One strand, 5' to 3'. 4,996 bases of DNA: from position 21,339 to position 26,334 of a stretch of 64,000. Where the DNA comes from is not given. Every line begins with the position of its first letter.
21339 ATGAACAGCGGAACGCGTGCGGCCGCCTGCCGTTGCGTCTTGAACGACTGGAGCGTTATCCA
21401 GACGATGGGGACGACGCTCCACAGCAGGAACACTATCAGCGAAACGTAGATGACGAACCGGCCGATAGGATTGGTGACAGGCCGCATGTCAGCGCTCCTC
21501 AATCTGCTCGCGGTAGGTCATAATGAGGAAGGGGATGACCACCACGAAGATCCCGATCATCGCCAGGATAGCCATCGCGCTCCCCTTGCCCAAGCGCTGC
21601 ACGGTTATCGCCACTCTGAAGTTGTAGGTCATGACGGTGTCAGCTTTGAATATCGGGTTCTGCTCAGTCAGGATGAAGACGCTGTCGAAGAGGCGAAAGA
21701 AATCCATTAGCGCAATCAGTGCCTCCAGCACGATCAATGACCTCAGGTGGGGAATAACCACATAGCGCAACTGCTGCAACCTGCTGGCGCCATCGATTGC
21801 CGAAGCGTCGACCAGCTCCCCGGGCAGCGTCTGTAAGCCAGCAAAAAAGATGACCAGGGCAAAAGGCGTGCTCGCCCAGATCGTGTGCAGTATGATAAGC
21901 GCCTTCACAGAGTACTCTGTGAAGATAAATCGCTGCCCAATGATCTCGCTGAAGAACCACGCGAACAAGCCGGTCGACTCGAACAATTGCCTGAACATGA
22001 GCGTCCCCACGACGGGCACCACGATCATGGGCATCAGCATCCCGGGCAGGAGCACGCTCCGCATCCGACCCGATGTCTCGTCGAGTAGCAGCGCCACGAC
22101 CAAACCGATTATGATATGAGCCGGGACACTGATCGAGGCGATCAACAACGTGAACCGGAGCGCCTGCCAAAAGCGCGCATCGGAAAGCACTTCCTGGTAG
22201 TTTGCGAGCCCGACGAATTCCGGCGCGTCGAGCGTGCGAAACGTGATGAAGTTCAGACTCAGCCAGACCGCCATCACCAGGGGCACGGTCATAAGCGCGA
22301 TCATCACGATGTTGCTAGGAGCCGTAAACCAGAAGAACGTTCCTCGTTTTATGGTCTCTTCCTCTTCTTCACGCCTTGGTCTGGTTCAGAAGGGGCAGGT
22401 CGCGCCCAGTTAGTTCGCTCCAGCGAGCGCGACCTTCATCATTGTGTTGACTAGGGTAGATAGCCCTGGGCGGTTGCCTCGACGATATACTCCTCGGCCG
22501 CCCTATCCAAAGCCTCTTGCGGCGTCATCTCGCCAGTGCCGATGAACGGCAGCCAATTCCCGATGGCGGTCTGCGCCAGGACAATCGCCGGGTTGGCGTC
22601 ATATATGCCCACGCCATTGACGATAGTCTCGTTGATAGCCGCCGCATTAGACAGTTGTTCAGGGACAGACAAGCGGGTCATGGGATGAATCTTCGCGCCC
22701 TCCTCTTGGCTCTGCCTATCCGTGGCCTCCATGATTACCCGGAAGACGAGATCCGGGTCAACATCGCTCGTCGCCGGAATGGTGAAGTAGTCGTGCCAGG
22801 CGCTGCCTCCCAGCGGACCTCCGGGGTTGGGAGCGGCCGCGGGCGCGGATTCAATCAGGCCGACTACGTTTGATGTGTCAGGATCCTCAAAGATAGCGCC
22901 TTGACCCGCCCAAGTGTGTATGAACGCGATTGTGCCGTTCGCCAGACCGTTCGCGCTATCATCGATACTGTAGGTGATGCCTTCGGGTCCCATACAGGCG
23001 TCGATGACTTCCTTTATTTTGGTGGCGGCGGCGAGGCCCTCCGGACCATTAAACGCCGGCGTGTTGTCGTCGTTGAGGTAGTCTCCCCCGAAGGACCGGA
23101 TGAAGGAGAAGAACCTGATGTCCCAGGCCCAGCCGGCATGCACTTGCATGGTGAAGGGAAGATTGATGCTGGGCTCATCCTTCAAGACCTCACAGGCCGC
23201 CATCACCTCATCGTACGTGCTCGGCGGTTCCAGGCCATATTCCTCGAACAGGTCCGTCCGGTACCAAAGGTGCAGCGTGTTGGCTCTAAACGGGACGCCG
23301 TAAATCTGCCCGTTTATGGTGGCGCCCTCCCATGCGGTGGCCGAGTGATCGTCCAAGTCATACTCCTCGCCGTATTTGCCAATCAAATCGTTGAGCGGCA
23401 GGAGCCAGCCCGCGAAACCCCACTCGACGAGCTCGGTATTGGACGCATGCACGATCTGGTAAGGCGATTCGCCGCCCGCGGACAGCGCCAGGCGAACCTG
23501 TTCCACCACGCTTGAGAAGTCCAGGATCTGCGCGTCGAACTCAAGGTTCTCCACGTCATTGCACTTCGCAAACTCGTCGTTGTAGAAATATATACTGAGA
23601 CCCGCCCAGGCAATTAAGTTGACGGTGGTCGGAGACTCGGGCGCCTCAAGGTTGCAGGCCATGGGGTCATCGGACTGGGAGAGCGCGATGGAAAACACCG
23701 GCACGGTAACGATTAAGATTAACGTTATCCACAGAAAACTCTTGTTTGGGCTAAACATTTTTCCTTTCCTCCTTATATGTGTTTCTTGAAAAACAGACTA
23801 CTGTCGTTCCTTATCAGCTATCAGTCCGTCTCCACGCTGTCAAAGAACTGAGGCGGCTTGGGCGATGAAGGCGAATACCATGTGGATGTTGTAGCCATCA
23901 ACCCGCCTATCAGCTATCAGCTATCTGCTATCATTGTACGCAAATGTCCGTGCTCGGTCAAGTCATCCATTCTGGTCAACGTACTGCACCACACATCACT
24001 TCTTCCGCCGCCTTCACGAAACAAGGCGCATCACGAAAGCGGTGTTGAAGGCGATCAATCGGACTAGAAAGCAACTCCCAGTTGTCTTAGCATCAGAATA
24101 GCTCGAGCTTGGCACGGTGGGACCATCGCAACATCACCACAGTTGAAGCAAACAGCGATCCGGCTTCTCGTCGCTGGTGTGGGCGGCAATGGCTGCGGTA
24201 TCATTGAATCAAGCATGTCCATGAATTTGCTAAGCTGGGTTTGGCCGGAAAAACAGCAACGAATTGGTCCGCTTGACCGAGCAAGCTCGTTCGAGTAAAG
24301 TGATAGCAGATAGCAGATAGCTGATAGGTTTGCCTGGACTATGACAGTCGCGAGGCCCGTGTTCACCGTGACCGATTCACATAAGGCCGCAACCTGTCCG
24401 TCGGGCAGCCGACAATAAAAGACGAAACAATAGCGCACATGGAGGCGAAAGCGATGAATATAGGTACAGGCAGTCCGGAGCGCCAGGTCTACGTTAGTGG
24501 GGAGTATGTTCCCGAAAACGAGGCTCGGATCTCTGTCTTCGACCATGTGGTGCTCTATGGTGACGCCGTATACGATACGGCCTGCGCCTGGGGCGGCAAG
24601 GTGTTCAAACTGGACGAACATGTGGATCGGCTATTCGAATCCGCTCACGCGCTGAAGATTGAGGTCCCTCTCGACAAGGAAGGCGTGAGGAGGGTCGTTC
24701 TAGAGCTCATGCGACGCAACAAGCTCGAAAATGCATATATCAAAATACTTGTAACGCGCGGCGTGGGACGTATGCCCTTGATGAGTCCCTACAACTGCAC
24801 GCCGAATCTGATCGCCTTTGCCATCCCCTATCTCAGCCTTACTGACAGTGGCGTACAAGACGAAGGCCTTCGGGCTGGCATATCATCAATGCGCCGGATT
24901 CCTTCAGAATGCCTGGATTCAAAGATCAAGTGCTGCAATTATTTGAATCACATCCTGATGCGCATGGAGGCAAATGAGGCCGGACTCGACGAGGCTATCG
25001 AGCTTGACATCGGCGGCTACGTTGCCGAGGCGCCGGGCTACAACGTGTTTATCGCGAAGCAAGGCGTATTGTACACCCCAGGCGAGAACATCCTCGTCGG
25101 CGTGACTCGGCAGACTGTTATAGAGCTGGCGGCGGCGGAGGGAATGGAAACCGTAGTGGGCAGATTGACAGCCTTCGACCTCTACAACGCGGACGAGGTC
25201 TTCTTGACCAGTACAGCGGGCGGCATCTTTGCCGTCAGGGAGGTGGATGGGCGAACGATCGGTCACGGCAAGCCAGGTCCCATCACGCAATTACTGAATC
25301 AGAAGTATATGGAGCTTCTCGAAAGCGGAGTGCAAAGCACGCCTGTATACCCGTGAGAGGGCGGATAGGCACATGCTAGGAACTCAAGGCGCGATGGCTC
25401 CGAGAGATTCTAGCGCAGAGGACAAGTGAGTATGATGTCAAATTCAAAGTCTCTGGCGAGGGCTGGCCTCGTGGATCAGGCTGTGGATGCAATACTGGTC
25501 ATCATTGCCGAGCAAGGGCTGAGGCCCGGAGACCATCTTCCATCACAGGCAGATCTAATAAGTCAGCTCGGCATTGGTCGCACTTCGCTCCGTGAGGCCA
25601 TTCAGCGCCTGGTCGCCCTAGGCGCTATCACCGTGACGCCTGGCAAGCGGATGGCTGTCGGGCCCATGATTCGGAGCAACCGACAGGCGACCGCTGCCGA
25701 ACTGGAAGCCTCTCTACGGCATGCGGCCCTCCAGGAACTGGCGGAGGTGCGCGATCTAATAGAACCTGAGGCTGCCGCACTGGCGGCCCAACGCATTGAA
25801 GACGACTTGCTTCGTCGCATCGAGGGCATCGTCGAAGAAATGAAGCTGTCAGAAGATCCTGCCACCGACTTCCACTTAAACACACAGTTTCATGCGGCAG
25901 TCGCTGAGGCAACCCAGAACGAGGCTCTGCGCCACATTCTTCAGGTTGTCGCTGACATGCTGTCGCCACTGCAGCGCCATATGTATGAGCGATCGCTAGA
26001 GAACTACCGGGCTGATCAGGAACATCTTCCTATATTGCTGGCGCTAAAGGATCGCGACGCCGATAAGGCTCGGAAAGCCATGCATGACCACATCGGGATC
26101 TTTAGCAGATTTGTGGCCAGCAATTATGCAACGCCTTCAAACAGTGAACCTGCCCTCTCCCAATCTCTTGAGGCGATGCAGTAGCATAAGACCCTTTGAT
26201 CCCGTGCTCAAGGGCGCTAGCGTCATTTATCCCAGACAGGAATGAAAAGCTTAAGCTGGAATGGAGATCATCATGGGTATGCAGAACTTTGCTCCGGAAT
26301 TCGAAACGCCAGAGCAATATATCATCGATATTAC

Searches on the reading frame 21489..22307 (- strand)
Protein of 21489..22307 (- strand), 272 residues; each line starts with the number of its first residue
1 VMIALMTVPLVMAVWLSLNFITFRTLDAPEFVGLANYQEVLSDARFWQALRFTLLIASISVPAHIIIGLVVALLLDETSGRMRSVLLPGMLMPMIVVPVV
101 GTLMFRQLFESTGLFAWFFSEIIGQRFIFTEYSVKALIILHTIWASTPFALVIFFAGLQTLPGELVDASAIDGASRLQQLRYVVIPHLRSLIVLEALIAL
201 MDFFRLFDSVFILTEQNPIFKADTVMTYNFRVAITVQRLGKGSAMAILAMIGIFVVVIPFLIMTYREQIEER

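Call 8: search_protein_families(library=pfam, proteins=[window:21489-22307:-], max_evalue=0.001)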
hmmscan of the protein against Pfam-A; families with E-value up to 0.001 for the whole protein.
window:21489-22307:- (272 aa): 1 family
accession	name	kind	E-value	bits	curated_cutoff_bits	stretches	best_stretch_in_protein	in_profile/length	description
PF00528.27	BPD_transp_1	-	4.5e-09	36.7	26.4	1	66-264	3-176/184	Binding-protein-dependent transport system inner membrane component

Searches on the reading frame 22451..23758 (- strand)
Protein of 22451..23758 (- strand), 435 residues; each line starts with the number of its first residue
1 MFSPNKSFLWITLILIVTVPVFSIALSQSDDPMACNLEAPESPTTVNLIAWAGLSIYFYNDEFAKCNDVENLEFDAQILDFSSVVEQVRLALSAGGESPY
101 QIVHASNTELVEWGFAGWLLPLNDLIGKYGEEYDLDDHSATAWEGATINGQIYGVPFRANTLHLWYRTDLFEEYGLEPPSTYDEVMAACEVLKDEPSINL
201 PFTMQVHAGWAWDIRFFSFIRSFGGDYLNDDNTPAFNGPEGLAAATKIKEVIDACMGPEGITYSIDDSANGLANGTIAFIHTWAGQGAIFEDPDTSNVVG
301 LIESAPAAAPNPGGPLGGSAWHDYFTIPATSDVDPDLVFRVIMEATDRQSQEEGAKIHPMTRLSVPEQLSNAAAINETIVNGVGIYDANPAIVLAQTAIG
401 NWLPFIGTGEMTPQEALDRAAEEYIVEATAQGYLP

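Call 8: search_protein_families(library=pfam, proteins=[window:22451-23758:-], max_evalue=0.001)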
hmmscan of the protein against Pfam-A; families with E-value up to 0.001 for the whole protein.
window:22451-23758:- (435 aa): 2 families
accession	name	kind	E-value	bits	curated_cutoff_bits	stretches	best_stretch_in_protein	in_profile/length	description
PF01547.30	SBP_bac_1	-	6e-26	92.6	26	1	75-332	29-288/307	Bacterial extracellular solute-binding protein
PF13416.11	SBP_bac_8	-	1.6e-18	67.9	27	1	61-321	4-223/279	Bacterial extracellular solute-binding protein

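Call 10: search_protein_families(library=ncbifam, proteins=[window:22451-23758:-], max_evalue=0.001)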
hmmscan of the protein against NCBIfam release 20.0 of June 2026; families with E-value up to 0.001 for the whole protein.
window:22451-23758:- (435 aa): 3 families
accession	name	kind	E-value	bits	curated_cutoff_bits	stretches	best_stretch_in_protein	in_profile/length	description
TIGR03851.1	chitin_NgcE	equivalog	4.2e-07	29.2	399.65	1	142-198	143-199/450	N-acetylglucosamine/diacetylchitobiose ABC transporter substrate-binding protein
TIGR03850.1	bind_CPR_0540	equivalog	4.9e-05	22.1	299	1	149-229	148-225/437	carbohydrate ABC transporter substrate-binding protein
NF007011.0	PRK09474.1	equivalog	0.00018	20.4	291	1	137-278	114-249/396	maltose/maltodextrin ABC transporter substrate-binding protein MalE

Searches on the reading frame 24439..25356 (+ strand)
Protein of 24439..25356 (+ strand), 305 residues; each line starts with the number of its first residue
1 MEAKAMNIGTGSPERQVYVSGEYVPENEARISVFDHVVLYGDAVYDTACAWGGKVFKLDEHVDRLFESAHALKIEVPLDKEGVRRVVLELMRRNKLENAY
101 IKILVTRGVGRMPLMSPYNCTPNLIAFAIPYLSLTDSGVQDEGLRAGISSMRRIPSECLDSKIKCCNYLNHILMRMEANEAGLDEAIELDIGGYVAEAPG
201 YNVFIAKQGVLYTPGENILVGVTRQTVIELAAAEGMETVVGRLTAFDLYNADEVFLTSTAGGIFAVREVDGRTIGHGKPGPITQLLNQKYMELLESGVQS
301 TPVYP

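Call 8: search_protein_families(library=pfam, proteins=[window:24439-25356:+], max_evalue=0.001)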
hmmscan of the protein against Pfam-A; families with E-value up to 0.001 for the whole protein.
window:24439-25356:+ (305 aa): 1 family
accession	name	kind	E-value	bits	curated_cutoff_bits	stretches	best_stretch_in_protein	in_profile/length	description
PF01063.24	Aminotran_4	-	2.5e-53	181.6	28.5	1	44-269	2-223/223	Amino-transferase class IV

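Call 10: search_protein_families(library=ncbifam, proteins=[window:24439-25356:+], max_evalue=0.001)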
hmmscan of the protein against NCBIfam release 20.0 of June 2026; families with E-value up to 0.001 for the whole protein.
window:24439-25356:+ (305 aa): 18 families
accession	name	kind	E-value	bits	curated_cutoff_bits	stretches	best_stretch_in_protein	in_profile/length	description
NF006185.0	PRK08320.1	subfamily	3.4e-91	305.5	363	1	15-295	3-284/292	branched-chain amino acid aminotransferase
TIGR01122.1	ilvE_I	equivalog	2.3e-79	266.7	245.55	1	18-299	1-289/298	branched-chain-amino-acid transaminase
NF005146.0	PRK06606.1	equivalog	1.4e-69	234.4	279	1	15-298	7-296/307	branched-chain amino acid transaminase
NF009126.0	PRK12479.1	equivalog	2.6e-68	230.4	518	1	15-297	4-288/299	branched-chain-amino-acid transaminase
NF005209.0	PRK06680.1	subfamily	2.1e-52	177.8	320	1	15-295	3-282/286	D-amino-acid transaminase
NF005800.0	PRK07650.1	equivalog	1.2e-49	169.2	308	1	17-295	3-277/290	aminodeoxychorismate lyase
NF005726.0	PRK07544.1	equivalog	1e-48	166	396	1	16-296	12-290/295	branched-chain amino acid aminotransferase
TIGR01121.1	D_amino_aminoT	equivalog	5.3e-48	163.6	277.45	1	17-292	2-273/276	D-amino-acid transaminase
NF009896.0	PRK13356.1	equivalog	8.8e-37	126.8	262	1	15-295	8-284/287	branched-chain amino acid aminotransferase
NF004761.0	PRK06092.1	equivalog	1.6e-31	109.5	260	1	27-274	8-252/268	aminodeoxychorismate lyase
TIGR03461.1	pabC_Proteo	equivalog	4e-30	104.9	176.85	1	28-272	7-248/262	aminodeoxychorismate lyase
NF005888.0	PRK07849.1-3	equivalog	1.4e-29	103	273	1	22-275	20-275/298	aminodeoxychorismate lyase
NF009066.0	PRK12400.1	equivalog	1.8e-27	96.6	538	1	30-296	22-285/290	D-amino-acid transaminase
NF005886.0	PRK07849.1-1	equivalog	1e-14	54.5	253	1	35-274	32-272/291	aminodeoxychorismate lyase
NF005887.0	PRK07849.1-2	equivalog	2.7e-14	53.2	278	1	35-276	25-272/291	aminodeoxychorismate lyase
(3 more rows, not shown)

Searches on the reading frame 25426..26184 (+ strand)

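Call 8: search_protein_families(library=pfam, proteins=[window:25426-26184:+], max_evalue=0.001)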
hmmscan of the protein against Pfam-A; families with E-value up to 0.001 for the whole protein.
window:25426-26184:+ (252 aa): 2 families
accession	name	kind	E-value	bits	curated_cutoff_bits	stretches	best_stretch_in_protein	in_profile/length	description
PF07729.17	FCD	-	3e-23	83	24.3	1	104-223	1-123/125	FCD domain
PF00392.27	GntR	-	5.1e-13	48.9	27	1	17-78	3-64/64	Bacterial regulatory proteins, gntR family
